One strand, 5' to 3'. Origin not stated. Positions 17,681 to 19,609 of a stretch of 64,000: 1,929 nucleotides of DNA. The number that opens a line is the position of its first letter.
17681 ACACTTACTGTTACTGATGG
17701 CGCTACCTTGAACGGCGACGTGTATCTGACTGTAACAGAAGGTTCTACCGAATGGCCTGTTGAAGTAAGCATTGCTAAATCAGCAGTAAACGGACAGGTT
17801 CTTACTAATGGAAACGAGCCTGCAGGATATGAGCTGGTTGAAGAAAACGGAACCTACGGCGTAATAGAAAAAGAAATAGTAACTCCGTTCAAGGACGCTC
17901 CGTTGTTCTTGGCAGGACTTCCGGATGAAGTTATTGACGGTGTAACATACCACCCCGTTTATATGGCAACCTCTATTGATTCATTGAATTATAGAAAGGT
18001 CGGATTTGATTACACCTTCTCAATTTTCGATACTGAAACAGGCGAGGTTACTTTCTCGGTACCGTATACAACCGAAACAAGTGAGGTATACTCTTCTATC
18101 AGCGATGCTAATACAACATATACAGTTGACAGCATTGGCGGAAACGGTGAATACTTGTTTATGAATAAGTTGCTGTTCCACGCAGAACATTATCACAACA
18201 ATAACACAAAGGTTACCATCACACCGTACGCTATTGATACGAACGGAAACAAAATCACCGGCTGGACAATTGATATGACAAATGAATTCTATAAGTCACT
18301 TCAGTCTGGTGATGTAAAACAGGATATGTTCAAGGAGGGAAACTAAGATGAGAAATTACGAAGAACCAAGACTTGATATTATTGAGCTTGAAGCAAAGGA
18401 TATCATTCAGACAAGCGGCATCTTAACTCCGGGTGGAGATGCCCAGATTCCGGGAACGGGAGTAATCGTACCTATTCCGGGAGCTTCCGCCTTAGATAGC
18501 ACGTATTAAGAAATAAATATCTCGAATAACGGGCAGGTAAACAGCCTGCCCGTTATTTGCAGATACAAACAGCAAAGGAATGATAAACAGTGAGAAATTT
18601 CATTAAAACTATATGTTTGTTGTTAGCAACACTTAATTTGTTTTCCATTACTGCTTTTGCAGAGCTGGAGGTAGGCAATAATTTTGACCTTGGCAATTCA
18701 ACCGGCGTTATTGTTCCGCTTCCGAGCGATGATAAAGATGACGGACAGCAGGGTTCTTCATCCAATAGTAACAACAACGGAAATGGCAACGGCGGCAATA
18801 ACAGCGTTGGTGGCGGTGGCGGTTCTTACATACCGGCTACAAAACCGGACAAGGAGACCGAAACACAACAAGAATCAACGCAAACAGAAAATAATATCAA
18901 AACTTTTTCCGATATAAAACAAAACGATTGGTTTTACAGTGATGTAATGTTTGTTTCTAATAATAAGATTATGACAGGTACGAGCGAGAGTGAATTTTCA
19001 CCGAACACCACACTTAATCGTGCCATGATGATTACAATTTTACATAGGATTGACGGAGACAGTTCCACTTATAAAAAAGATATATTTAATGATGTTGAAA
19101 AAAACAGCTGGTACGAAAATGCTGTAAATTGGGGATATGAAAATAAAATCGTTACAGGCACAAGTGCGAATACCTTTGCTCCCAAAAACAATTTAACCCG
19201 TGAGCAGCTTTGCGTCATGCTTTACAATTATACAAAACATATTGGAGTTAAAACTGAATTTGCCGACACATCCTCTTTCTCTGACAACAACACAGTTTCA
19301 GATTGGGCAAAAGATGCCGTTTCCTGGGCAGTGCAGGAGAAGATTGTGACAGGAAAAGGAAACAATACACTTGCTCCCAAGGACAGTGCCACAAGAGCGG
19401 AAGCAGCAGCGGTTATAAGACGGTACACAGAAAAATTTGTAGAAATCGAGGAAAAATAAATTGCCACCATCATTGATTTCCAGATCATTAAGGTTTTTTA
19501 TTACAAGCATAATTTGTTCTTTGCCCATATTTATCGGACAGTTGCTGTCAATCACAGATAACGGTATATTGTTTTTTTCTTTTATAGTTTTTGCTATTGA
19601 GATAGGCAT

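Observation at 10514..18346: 2610-aa secreted protein built from serial beta-helix-type modules and GLUG-like blocks, with no recognisable anchor of its own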

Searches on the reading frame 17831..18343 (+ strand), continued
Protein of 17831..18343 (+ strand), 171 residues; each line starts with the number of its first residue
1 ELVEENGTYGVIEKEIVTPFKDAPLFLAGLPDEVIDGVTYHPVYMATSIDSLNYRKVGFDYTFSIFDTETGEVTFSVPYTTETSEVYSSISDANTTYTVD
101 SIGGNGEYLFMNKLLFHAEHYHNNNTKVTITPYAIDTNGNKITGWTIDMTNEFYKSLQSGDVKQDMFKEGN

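Call 95: find_encoding_contigs(protein=P0154, flank=5000, max_places=1)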
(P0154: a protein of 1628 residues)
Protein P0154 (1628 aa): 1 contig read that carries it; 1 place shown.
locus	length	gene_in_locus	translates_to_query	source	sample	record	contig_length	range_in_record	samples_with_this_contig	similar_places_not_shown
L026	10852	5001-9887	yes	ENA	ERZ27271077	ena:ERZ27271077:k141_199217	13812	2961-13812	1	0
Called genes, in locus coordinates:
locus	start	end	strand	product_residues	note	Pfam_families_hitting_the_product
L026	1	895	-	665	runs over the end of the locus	PF01136:Peptidase_U32, PF12392:DUF3656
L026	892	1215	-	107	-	PF05164:ZapA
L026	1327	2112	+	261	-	PF00696:AA_kinase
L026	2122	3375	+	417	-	PF00171:Aldedh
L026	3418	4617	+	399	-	PF22025:ThiI_fer, PF02926:THUMP, PF02568:ThiI, PF06508:QueC (faint)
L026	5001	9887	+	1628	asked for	PF13229:Beta_helix (faint)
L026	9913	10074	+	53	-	-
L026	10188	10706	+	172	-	-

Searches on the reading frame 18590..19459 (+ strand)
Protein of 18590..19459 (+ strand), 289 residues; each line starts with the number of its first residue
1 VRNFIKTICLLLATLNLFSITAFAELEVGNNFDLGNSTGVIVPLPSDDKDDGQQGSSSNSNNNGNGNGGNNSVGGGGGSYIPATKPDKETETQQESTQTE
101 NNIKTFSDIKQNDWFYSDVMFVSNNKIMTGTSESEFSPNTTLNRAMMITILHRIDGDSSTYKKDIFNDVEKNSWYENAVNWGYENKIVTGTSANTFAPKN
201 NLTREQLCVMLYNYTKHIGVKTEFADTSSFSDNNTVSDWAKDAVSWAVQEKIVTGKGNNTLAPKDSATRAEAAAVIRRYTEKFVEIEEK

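Call 8: search_protein_families(library=pfam, proteins=[window:18590-19459:+], max_evalue=0.01)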
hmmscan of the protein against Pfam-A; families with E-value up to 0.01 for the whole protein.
window:18590-19459:+ (289 aa): 1 family
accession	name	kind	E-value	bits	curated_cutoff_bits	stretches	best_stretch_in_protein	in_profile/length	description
PF00395.25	SLH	-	1.1e-34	118.5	20.8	3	166-207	2-43/44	S-layer homology domain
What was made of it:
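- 18590..19459 (+): SLH adaptor (289 aa): signal peptide, a conserved ~25-aa N-terminal peptide (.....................), a G/N/S-rich linker, and three SLH domains. Pfam SLH, E 1e-34, 3 stretches (call 8).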

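Call 24: list_cluster_members(proteins=[P0001, window:18590-19456:+, window:18348-18509:+])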
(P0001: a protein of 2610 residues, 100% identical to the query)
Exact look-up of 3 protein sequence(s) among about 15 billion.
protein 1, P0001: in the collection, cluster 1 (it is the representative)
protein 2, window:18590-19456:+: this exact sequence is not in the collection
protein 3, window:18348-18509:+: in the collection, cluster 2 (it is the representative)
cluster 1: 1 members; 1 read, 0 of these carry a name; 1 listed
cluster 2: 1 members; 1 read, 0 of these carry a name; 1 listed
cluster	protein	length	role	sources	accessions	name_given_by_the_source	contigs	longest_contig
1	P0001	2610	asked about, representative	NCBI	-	-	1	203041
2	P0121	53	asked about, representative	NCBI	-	-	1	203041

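Call 36: find_related_loci(query=A2, collection=genome_contigs, flank=10000)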
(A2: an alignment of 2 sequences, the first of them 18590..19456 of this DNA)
Query A2 (289 aa) in genome_contigs; peptide patterns used: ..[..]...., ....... (x = any residue, [..] = any of these).
168 stretches matched a pattern; 13 encode a relative of the query (tblastn E <= 1e-3); 13 distinct loci.
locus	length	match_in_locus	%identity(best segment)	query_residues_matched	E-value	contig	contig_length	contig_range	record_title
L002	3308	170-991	71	4-289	4e-141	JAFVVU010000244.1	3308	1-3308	MAG: Clostridia bacterium isolate RGIG5440 Sheep_Colon-5__c717126, whole genome shotgun sequence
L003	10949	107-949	68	1-289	4e-128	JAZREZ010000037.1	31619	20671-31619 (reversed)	MAG: Clostridia bacterium isolate T1900045497_YK20190191.MAGScoT_cleanbin_000002 SGB_7455_k141_711607, whole genome shot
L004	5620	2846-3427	41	88-279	9e-45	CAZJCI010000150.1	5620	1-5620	MAG TPA_asm: uncultured Oscillospiraceae bacterium isolate SRP225648_co1_971 genome assembly, contig: NODE_36979_length_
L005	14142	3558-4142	44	106-279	8e-43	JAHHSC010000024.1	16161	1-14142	MAG: Lawsonibacter sp. isolate MAG046 MAG046_24, whole genome shotgun sequence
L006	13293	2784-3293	40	106-279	6e-41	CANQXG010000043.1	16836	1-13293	MAG: uncultured Oscillospiraceae bacterium isolate Lapin-032__bin129 genome assembly, contig: Lapin-032__NODE_5048_lengt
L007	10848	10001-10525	37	106-280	4e-40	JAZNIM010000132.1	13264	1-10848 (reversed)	MAG: Eubacteriales bacterium isolate T1900044685_TS20190151.MAGScoT_cleanbin_000017 SGB_1718_k141_329262, whole genome s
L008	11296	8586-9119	40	100-278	3e-39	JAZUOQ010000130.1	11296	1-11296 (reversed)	MAG: Eubacteriales bacterium isolate T1900044872_TS20190338.MAGScoT_cleanbin_000013 SGB_3170_k141_821118, whole genome s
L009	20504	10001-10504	38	93-273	3e-34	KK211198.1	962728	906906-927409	Clostridium viride DSM 6836 genomic scaffold Q325DRAFT_scaffold00001.1, whole genome shotgun sequence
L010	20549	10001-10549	38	97-281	2e-30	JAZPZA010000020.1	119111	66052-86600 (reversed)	MAG: Acutalibacteraceae bacterium isolate T1900044646_TS20190112.MAGScoT_cleanbin_000011 SGB_1365_k141_236889, whole gen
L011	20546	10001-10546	35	106-279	1e-26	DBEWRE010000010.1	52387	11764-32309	MAG TPA_asm: Collinsella sp. isolate MAG286 k141_89135, whole genome shotgun sequence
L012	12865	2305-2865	28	74-282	2e-22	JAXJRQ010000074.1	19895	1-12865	MAG: Clostridia bacterium isolate DOME_MAG_3300 3300_C0223_k141_184600, whole genome shotgun sequence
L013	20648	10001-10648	26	80-289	8e-14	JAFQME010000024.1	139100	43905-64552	MAG: Oscillospiraceae bacterium isolate RGIG1946 Goat_Cecum.Co__c2697984, whole genome shotgun sequence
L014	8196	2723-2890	30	98-153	3e-5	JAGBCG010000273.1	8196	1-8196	MAG: Clostridia bacterium isolate RGIG8987 Water_deer_Rectum-3__c572754, whole genome shotgun sequence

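Call 52: search_protein_families(library=ncbifam, proteins=[window:18590-19456:+], max_evalue=1)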
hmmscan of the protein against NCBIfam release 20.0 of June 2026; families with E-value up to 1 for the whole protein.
window:18590-19456:+ (289 aa): 1 family
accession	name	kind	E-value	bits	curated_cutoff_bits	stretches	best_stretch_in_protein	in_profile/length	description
NF033190.2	inl_like_NEAT_1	exception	1.5e-15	56.6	1275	2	103-215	640-752/754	NEAT domain-containing leucine-rich repeat protein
